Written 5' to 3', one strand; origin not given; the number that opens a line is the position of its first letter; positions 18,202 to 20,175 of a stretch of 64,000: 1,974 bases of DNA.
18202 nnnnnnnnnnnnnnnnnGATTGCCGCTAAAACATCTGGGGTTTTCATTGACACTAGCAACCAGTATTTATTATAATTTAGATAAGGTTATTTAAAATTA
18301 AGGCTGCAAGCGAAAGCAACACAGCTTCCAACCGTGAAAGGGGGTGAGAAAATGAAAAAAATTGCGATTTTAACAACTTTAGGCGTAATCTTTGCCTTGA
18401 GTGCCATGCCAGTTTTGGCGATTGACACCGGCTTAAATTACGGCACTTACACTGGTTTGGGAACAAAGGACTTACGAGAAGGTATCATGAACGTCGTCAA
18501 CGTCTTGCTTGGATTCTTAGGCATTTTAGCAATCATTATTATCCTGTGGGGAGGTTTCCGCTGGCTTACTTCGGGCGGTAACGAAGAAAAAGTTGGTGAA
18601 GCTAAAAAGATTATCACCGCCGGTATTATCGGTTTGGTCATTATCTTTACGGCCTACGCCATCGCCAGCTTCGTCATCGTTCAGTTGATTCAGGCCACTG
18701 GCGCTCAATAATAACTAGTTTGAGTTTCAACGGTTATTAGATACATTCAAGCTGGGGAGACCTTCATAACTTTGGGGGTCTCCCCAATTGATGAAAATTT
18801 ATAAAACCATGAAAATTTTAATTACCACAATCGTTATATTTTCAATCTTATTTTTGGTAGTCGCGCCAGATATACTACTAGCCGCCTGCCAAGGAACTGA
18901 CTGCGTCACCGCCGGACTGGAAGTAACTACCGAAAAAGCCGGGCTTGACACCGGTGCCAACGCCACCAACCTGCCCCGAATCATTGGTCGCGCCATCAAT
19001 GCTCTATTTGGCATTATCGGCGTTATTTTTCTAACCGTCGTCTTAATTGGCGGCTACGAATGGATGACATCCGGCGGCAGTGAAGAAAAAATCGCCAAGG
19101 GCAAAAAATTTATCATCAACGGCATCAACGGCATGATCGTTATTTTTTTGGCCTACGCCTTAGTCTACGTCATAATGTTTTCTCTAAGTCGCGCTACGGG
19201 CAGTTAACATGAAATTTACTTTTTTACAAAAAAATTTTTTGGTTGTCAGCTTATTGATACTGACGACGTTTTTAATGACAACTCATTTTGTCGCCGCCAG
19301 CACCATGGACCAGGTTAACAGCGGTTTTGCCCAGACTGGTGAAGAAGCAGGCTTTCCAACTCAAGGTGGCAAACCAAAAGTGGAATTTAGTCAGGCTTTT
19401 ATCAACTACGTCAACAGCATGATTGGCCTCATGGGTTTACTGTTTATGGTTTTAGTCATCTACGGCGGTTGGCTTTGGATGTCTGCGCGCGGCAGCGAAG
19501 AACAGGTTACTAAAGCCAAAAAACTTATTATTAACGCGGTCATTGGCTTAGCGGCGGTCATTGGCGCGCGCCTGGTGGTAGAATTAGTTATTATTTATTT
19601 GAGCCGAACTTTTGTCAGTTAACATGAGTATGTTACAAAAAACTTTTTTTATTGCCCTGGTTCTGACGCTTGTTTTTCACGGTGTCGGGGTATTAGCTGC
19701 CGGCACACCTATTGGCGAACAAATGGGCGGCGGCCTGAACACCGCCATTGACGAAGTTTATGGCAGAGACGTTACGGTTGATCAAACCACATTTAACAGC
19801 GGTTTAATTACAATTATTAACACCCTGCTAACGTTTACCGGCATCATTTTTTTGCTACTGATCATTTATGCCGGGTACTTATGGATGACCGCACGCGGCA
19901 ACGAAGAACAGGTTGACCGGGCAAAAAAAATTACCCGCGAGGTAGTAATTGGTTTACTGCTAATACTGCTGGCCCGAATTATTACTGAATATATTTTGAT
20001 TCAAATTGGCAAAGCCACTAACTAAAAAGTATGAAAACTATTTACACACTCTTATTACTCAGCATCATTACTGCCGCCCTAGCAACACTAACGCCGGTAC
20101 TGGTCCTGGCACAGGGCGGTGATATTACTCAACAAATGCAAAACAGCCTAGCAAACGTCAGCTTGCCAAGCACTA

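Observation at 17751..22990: Polycistronic array of 10 paralogous TrbC/VirB2-like pilin genes, with an 11th copy at 6007..6366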

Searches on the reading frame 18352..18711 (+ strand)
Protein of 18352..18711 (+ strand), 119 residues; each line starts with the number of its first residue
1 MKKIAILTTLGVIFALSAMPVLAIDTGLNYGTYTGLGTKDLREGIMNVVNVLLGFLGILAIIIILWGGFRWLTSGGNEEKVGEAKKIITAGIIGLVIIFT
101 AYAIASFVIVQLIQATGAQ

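Call 3: search_protein_families(library=pfam, proteins=[window:18352-18711:+], max_evalue=0.1)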
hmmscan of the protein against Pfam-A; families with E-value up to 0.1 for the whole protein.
window:18352-18711:+ (119 aa): 2 families
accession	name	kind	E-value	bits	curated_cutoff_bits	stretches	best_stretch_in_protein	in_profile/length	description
PF18895.5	T4SS_pilin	-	9.1e-13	48.5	26.6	1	42-108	6-71/71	Type IV secretion system pilin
PF04956.18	TrbC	-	9.5e-07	29.4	27.9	1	3-107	10-97/98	TrbC/VIRB2 pilin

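Call 4: search_protein_families(library=ncbifam, proteins=[window:18352-18711:+], max_evalue=0.1)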
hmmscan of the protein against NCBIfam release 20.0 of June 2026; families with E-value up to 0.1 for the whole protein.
window:18352-18711:+ (119 aa): 1 family
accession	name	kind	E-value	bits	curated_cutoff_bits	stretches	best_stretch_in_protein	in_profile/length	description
NF045849.1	ICE_MMCAP2_0565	equivalog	9.1e-10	38.1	40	1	40-110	8-78/80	Mbov_0395 family pilin-like conjugal transfer protein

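Call 49: search_solved_structures(query=A3, max_evalue=10, show_alignments=3)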
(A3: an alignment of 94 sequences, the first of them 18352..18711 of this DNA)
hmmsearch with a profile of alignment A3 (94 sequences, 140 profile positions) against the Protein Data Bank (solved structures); distinct sequences matched with E-value up to 10: 0.

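Call 53: predict_structure(alignment_id=A3)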
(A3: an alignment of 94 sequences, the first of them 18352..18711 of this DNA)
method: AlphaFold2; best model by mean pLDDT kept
length: 119 residues; sequences in the alignment: 94
mean_pLDDT: 81.4   pTM: 0.57
mean pLDDT of the five models: 81.4, 79.8, 79.5, 79.1, 77.9
residues with pLDDT >= 90: 55; 70-90: 34; 50-70: 26; < 50: 4
segments of 3 or more residues with pLDDT < 50: none
pLDDT, mean of each block of 10 residues (from residue 1): 73 72 51 58 81 94 97 93 96 96 90 75
secondary structure, 60 per line:
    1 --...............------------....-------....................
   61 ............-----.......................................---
elements in order: H3-17 H30-33 H41-72 H78-116

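Call 55: fold_search(model_id=the predicted structure, library=pdb)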
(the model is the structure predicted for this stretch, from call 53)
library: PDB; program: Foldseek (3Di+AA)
matches with E <= 10: 170; with E <= 0.001: 0
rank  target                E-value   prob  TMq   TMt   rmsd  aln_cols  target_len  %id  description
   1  1a91_MODEL_1_A        8.0e-01  0.95  0.48  0.67   2.5        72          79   14  SUBUNIT C OF THE F1FO ATP SYNTHASE OF ESCHERICHIA COLI; NMR, 10 STRUCTURES (released 1998-07-01)
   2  5oql_H                1.6e+00  0.20  0.35  0.25  18.3       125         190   18  Cryo-EM structure of the 90S pre-ribosome from Chaetomium thermophilum (released 2017-10-11)
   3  6h2f_C                1.8e+00  0.20  0.34  0.16   7.8       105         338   17  Structure of the pre-pore AhlB of the tripartite alpha-pore forming toxin, AHL, from Aeromonas hydrophila. (released 2019-07-10)
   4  2y3h_B                1.9e+00  0.63  0.49  0.53   8.6       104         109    7  E63Q mutant of Cupriavidus metallidurans CH34 CnrXs (released 2011-03-30)
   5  3zg1_A                1.9e+00  0.47  0.42  0.45   8.7        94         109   10  NI-BOUND FORM OF M123A MUTANT OF CUPRIAVIDUS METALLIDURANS CH34 CNRXS (released 2013-10-23)
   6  8e73_4L               2.2e+00  0.77  0.42  0.50  12.1        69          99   12  Vigna radiata supercomplex I+III2 (full bridge) (released 2023-01-11)
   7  3epv_C                2.2e+00  0.72  0.45  0.50   3.0        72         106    8  X-ray Structure of the Metal-sensor CnrX in both the Apo- and Copper-bound Forms (released 2008-11-25)
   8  6s1k_E                2.2e+00  0.69  0.52  0.59   4.1        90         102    8  E. coli Core Signaling Unit, carrying QQQQ receptor mutation (released 2020-01-22)
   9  4h63_V                2.3e+00  0.14  0.31  0.31   6.2        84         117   13  Structure of the Schizosaccharomyces pombe Mediator head module (released 2012-10-31)
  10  7a23_K                2.4e+00  0.75  0.42  0.58  12.1        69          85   12  Plant mitochondrial respiratory complex I (released 2020-10-28)
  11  7ymi_Z                2.4e+00  0.35  0.34  0.59   3.2        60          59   22  PSII-Pcb Dimer of Acaryochloris Marina (released 2023-08-16)
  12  2y3h_C                2.6e+00  0.63  0.47  0.51   6.9        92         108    5  E63Q mutant of Cupriavidus metallidurans CH34 CnrXs (released 2011-03-30)
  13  8h2j_B                2.6e+00  0.60  0.48  0.61   2.5        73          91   20  Structure of Acb2 complexed with 3',3'-cGAMP (released 2023-02-22)
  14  9vub_A                2.9e+00  0.66  0.56  0.19   4.8        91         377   12  channel C complex with 3 (released 2026-03-11)
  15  9g3d_B                2.9e+00  0.47  0.48  0.17   3.3        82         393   15  Cryo-EM structure of SbmA in the inward-facing-narrow conformation bound to 2 sybodies (released 2025-07-23)
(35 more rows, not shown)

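Call 57: search_dna_similar(query=window:18352-18711:+, collection=plasmids, mode=protein, max_evalue=0.01, max_rows=25)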
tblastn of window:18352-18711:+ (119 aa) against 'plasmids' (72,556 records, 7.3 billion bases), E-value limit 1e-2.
No match.

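Call 60: search_protein_families(library=pfam, alignment_id=A3, max_evalue=0.001)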
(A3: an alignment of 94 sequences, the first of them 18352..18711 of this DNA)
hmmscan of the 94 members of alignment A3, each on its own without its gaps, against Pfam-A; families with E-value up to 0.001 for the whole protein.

A. member 1, window:18352-18711:+ (119 aa): 2 families
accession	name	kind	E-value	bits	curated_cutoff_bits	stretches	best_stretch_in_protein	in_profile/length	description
PF18895.5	T4SS_pilin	-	9.1e-13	48.5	26.6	1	42-108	6-71/71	Type IV secretion system pilin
PF04956.18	TrbC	-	9.5e-07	29.4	27.9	1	3-107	10-97/98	TrbC/VIRB2 pilin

B. families by the number of members that match (of 94 scanned): 11 families
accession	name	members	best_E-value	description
PF18895.5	T4SS_pilin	94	9.1e-13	Type IV secretion system pilin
PF04956.18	TrbC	19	4.2e-07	TrbC/VIRB2 pilin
PF05987.18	DUF898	6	1.3e-05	Bacterial protein of unknown function (DUF898)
PF04290.18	DctQ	4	5.1e-05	Tripartite ATP-independent periplasmic transporters, DctQ component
PF02322.20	Cyt_bd_oxida_II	3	0.00012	Cytochrome bd terminal oxidase subunit II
PF06024.17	Orf78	3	0.00013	Orf78 (ac78)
PF05545.16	FixQ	3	0.00028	Cbb3-type cytochrome oxidase component FixQ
PF09534.15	Trp_oprn_chp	1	0.00045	Tryptophan-associated transmembrane protein (Trp_oprn_chp)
PF06161.16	DUF975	1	0.00068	Protein of unknown function (DUF975)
PF06664.17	WLS-like_TM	1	0.00081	Wntless-like, transmembrane domain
PF04893.22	Yip1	1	0.00084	Yip1 domain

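Call 67: find_related_loci(query=A3, collection=genome_contigs, flank=10000)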
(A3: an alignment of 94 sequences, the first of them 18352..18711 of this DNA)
Query A3 (119 aa) in genome_contigs; peptide patterns used: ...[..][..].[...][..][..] (x = any residue, [..] = any of these).
600 stretches matched a pattern (row limit reached: there are more); 585 encode a relative of the query (tblastn E <= 1e-3); the best 80 are kept; 79 distinct loci.
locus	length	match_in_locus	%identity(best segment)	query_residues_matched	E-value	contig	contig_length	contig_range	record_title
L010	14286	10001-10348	86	4-119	3e-62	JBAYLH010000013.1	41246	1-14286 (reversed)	MAG: Candidatus Buchananbacteria bacterium isolate SO_2016_GW1_99 scaffold01776_OW334_2016, whole genome shotgun sequenc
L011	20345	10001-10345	90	4-118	1e-61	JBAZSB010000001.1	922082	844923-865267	MAG: Patescibacteria group bacterium isolate SO_2017_GW1_162 NODE_23_length_922082_cov_1.706351_OW334_2017, whole genome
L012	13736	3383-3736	80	1-118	2e-53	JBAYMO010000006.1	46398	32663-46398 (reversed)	MAG: Candidatus Buchananbacteria bacterium isolate SO_2016_LW1_41 scaffold00522_LW64-88_2016, whole genome shotgun seque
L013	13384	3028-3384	86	1-119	3e-53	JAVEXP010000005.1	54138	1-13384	MAG: Patescibacteria group bacterium isolate BF4_175 NODE_1666_length_54138_cov_10.101165_Biofilm4, whole genome shotgun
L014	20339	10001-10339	85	1-113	2e-51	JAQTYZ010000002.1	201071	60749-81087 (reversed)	MAG: Patescibacteria group bacterium isolate STC_49 NODE_150_length_201071_cov_4.665260_Sandtown_C, whole genome shotgun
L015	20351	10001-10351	77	4-118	9e-46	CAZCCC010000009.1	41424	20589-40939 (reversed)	MAG TPA_asm: uncultured Gammaproteobacteria bacterium isolate SRP241326_co3_326 genome assembly, contig: NODE_1435_lengt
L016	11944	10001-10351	64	1-117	2e-45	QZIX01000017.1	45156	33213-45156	MAG: Candidatus Parcubacteria bacterium isolate SURF_54 contig-100_1159_length_45156_read_count_402465, whole genome sho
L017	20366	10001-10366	59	1-117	3e-41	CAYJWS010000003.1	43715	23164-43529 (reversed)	MAG TPA_asm: uncultured Gammaproteobacteria bacterium isolate ERP125453_co1_494 genome assembly, contig: NODE_634_length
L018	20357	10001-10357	66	1-118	1e-38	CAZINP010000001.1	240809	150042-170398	MAG TPA_asm: uncultured Gammaproteobacteria bacterium isolate binchicken_co27_465 genome assembly, contig: NODE_42_lengt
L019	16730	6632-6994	56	1-117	7e-38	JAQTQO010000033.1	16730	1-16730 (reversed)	MAG: Patescibacteria group bacterium isolate STB_141 NODE_8069_length_16730_cov_4.314642_Sandtown_B, whole genome shotgu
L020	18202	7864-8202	59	2-117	3e-37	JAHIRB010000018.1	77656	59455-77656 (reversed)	MAG: Patescibacteria group bacterium isolate MM_PC_MetaG.mb.11 MM_PC_MetaG.mb.11_k141_758835, whole genome shotgun seque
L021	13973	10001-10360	59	1-116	3e-36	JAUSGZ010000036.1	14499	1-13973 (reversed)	MAG: bacterium isolate E14_metabat.bin.16 E14_k141_1730364, whole genome shotgun sequence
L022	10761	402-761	54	4-116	6e-36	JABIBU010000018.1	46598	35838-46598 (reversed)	MAG: Candidatus Magasanikbacteria bacterium isolate SI048_bin34 k141_303859, whole genome shotgun sequence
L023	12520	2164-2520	53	1-118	2e-35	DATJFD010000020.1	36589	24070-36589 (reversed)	MAG TPA_asm: Candidatus Binatia bacterium isolate SMAG_U15450 k141_3769518, whole genome shotgun sequence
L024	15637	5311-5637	55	13-116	3e-35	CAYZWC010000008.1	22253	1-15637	MAG TPA_asm: uncultured Gammaproteobacteria bacterium isolate SRP141376_co1_229 genome assembly, contig: NODE_5046_lengt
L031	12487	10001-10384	52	1-116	8e-34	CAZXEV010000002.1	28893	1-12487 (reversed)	MAG TPA_asm: uncultured Gammaproteobacteria bacterium isolate SRP286056_co3_44 genome assembly, contig: NODE_1295_length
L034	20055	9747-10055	53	14-116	1e-33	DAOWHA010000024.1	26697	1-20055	MAG TPA_asm: bacterium isolate CSMAG_2005 CSMAG_2005_k141_454462_length_26697_cov_10.0000, whole genome shotgun sequence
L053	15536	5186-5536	52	1-116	2e-31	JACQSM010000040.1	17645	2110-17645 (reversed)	MAG: Candidatus Uhrbacteria bacterium isolate NC_groundwater_1385_Ag_S-0.2um_61_26 S_p2_S4_coassembly_k141_1401502, whol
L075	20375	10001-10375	47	1-119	6e-30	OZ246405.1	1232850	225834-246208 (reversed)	MAG: uncultured Gammaproteobacteria bacterium isolate ERP019367_co1_70 genome assembly, chromosome: 1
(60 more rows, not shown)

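Call 70: search_protein_families(library=pfam, proteins=[L034:4675-7158:+, L053:9987-12260:+, L075:1465-3252:+, L031:1-1542:-], max_evalue=0.001)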
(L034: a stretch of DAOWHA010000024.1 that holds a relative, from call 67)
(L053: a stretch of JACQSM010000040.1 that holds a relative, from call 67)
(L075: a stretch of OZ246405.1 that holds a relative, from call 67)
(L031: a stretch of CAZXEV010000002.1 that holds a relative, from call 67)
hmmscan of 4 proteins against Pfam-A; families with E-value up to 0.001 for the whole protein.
L034:4675-7158:+ (827 aa): 19 families
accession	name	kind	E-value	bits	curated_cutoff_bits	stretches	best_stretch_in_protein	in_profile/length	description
PF17755.6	UvrA_DNA-bind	-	8.1e-24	84.5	23.2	1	191-288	1-110/110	UvrA DNA-binding domain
PF00005.33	ABC_tran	-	6.9e-21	75.7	25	2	700-751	89-137/137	ABC transporter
PF02463.25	SMC_N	-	1.4e-15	57.7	40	0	6-51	4-48/220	RecF/RecN/SMC N terminal domain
PF13304.12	AAA_21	-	1.4e-10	42.2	27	0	721-784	239-302/304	AAA domain, putative AbiEii toxin, Type IV TA system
PF13555.12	AAA_29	-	4.3e-09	36.4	27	0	18-43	13-38/61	P-loop containing region of AAA domain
PF13191.12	AAA_16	-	4.4e-07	31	32.6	0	525-566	25-63/167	AAA ATPase domain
PF20703.3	nSTAND1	-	1e-06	29.1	27.1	0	13-44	19-50/379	Novel STAND NTPase 1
PF03193.22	RsgA_GTPase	-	2e-06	28.2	30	0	500-549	83-132/174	RsgA GTPase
PF20720.3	nSTAND3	-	3.9e-05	23.8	27.2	0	14-49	4-39/155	Novel STAND NTPase 3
PF13481.12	AAA_25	-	5.2e-05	23.4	27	0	24-47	30-53/195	AAA domain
PF13401.12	AAA_22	-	5.8e-05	23.8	27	0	27-44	5-22/130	AAA domain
PF13175.12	AAA_15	-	9.9e-05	22.5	32.1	0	17-440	14-374/374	AAA ATPase domain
PF01637.24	ATPase_2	-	0.00011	22.5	33.2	0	525-610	21-107/225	ATPase domain predominantly from Archaea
PF13238.12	AAA_18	-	0.00021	22.2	29.4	0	527-576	1-32/128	AAA domain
PF25199.1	nSTAND_NTPase5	-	0.00021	21.6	34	0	525-549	42-66/145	Novel STAND NTPase 5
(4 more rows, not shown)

L053:9987-12260:+ (757 aa): 7 families
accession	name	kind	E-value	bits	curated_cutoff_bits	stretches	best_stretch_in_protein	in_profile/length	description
PF02463.25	SMC_N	-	1.3e-68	231.2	40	1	2-734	1-219/220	RecF/RecN/SMC N terminal domain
PF13304.12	AAA_21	-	8.4e-17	62.6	27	2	32-104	1-63/304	AAA domain, putative AbiEii toxin, Type IV TA system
PF13476.12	AAA_23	-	7.4e-16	59.8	27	1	5-220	1-198/201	AAA domain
PF13175.12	AAA_15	-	1.4e-12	48.4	32.1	1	1-302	1-260/374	AAA ATPase domain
PF00005.33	ABC_tran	-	2.5e-05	25.3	25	0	31-56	12-37/137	ABC transporter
PF13555.12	AAA_29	-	6.4e-05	23.1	27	1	28-54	20-46/61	P-loop containing region of AAA domain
PF13166.12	AAA_13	-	0.00037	19.8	36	0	335-493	288-444/713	AAA domain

L075:1465-3252:+ (595 aa): 3 families
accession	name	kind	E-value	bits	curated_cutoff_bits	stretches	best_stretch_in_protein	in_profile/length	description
PF00005.33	ABC_tran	-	1.6e-32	113.4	25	1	371-519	2-137/137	ABC transporter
PF00664.28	ABC_membrane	-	2.9e-20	73.5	28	1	35-306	3-272/274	ABC transporter transmembrane region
PF02463.25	SMC_N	-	4.5e-09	36.5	40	1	393-561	93-211/220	RecF/RecN/SMC N terminal domain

L031:1-1542:- (514 aa): 3 families
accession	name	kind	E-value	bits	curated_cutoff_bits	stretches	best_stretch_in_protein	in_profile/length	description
PF01580.24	FtsK_SpoIIIE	-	3.2e-39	135.1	24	1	393-513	2-124/221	FtsK/SpoIIIE family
PF17854.6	FtsK_alpha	-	7.7e-29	100.3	22.9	1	288-385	1-101/101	FtsK alpha domain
PF13491.11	FtsK_4TM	-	5.1e-10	39.7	23.1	1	54-179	46-168/171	4TM region of DNA translocase FtsK/SpoIIIE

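Call 79: search_protein_families(library=phrogs, proteins=[window:18352-18711:+], max_evalue=0.01)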
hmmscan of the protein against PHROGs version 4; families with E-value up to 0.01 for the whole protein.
window:18352-18711:+ (119 aa): 0 families

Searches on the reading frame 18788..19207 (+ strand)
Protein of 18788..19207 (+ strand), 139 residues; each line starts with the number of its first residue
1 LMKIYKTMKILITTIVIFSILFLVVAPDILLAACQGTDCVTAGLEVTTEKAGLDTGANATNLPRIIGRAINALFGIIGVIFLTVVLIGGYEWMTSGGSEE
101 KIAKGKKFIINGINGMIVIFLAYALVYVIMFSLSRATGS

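Call 3: search_protein_families(library=pfam, proteins=[window:18788-19207:+], max_evalue=0.1)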
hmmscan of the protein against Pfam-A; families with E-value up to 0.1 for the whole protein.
window:18788-19207:+ (139 aa): 2 families
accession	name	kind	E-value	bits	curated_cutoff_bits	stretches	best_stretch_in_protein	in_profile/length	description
PF18895.5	T4SS_pilin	-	1.5e-10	41.4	26.6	1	61-129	4-71/71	Type IV secretion system pilin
PF01957.25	NfeD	-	0.044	14.4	29.1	1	85-119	21-54/57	NfeD-like C-terminal, partner-binding domain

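Call 4: search_protein_families(library=ncbifam, proteins=[window:18788-19207:+], max_evalue=0.1)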
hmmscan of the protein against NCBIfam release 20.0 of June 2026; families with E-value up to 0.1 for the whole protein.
window:18788-19207:+ (139 aa): 3 families
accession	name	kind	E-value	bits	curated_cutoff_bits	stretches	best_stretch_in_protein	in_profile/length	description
NF045849.1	ICE_MMCAP2_0565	equivalog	8.4e-06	25.4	40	1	61-130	8-77/80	Mbov_0395 family pilin-like conjugal transfer protein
NF041745.1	RdrD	equivalog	0.022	14.6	230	0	47-131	11-94/227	antiviral RADAR system accessory protein RdrD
NF006752.0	PRK09272.1-5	equivalog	0.049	13.9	162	1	66-129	20-83/110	hypothetical protein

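Call 79: search_protein_families(library=phrogs, proteins=[window:18788-19207:+], max_evalue=0.01)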
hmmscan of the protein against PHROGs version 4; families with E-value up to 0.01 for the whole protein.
window:18788-19207:+ (139 aa): 0 families

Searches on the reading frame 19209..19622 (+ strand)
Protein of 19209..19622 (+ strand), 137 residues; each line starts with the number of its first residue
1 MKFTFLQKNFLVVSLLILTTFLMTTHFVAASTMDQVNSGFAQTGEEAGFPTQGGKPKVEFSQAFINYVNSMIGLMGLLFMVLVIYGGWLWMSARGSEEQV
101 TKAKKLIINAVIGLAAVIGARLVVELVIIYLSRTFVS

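Call 3: search_protein_families(library=pfam, proteins=[window:19209-19622:+], max_evalue=0.1)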
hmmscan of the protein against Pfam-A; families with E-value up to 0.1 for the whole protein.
window:19209-19622:+ (137 aa): 3 families
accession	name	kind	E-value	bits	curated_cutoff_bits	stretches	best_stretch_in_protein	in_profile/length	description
PF18895.5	T4SS_pilin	-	4.2e-07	30.4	26.6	1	67-126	12-70/71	Type IV secretion system pilin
PF05545.16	FixQ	-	0.00058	20.2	29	1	70-108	8-46/49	Cbb3-type cytochrome oxidase component FixQ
PF02322.20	Cyt_bd_oxida_II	-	0.01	15.6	35.6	1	23-125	113-209/302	Cytochrome bd terminal oxidase subunit II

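Call 4: search_protein_families(library=ncbifam, proteins=[window:19209-19622:+], max_evalue=0.1)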
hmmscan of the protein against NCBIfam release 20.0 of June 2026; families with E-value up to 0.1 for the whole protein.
window:19209-19622:+ (137 aa): 3 families
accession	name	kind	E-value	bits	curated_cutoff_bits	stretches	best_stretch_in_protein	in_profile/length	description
NF045849.1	ICE_MMCAP2_0565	equivalog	1.6e-05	24.5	40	1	69-129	18-78/80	Mbov_0395 family pilin-like conjugal transfer protein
NF047765.1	LIC_13387_fam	subfamily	0.069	12.8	33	0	63-131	49-119/131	LIC_13387 family protein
NF040668.1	regulator_TseB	equivalog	0.076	12.7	200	0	10-47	8-45/161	cell wall elongation/penicillin-binding protein regulator TseB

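Call 79: search_protein_families(library=phrogs, proteins=[window:19209-19622:+], max_evalue=0.01)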
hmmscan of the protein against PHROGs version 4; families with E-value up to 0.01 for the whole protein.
window:19209-19622:+ (137 aa): 0 families

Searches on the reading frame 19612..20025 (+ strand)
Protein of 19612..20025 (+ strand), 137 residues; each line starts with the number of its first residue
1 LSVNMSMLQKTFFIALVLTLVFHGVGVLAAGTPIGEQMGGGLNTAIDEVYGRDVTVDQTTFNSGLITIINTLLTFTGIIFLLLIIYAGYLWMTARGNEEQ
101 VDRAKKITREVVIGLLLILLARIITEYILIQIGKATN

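Call 3: search_protein_families(library=pfam, proteins=[window:19612-20025:+], max_evalue=0.1)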
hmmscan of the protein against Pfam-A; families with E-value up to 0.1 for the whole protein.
window:19612-20025:+ (137 aa): 4 families
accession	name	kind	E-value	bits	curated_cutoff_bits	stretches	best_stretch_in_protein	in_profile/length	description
PF18895.5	T4SS_pilin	-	2.1e-08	34.6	26.6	1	65-128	5-71/71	Type IV secretion system pilin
PF02322.20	Cyt_bd_oxida_II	-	0.00098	19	35.6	1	12-126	117-209/302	Cytochrome bd terminal oxidase subunit II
PF04956.18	TrbC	-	0.0039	17.8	27.9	1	59-126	35-96/98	TrbC/VIRB2 pilin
PF05545.16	FixQ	-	0.0054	17.1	29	1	71-107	8-44/49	Cbb3-type cytochrome oxidase component FixQ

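Call 4: search_protein_families(library=ncbifam, proteins=[window:19612-20025:+], max_evalue=0.1)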
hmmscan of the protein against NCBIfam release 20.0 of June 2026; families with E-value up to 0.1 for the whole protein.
window:19612-20025:+ (137 aa): 5 families
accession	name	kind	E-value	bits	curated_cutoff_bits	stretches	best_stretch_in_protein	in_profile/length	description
NF045849.1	ICE_MMCAP2_0565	equivalog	5e-05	22.9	40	1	67-129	15-77/80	Mbov_0395 family pilin-like conjugal transfer protein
TIGR00203.1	cydB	equivalog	0.0018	17.6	117.3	1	61-122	157-219/378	cytochrome d ubiquinol oxidase subunit II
NF008756.0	PRK11788.1-4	equivalog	0.039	13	474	1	78-119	4-47/389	lipopolysaccharide assembly protein LapB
NF008754.0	PRK11788.1-2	equivalog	0.044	12.9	670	1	77-119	3-47/386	lipopolysaccharide assembly protein LapB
NF047765.1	LIC_13387_fam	subfamily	0.091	12.4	33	0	72-120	57-105/131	LIC_13387 family protein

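Call 79: search_protein_families(library=phrogs, proteins=[window:19612-20025:+], max_evalue=0.01)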
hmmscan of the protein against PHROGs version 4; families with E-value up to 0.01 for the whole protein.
window:19612-20025:+ (137 aa): 0 families
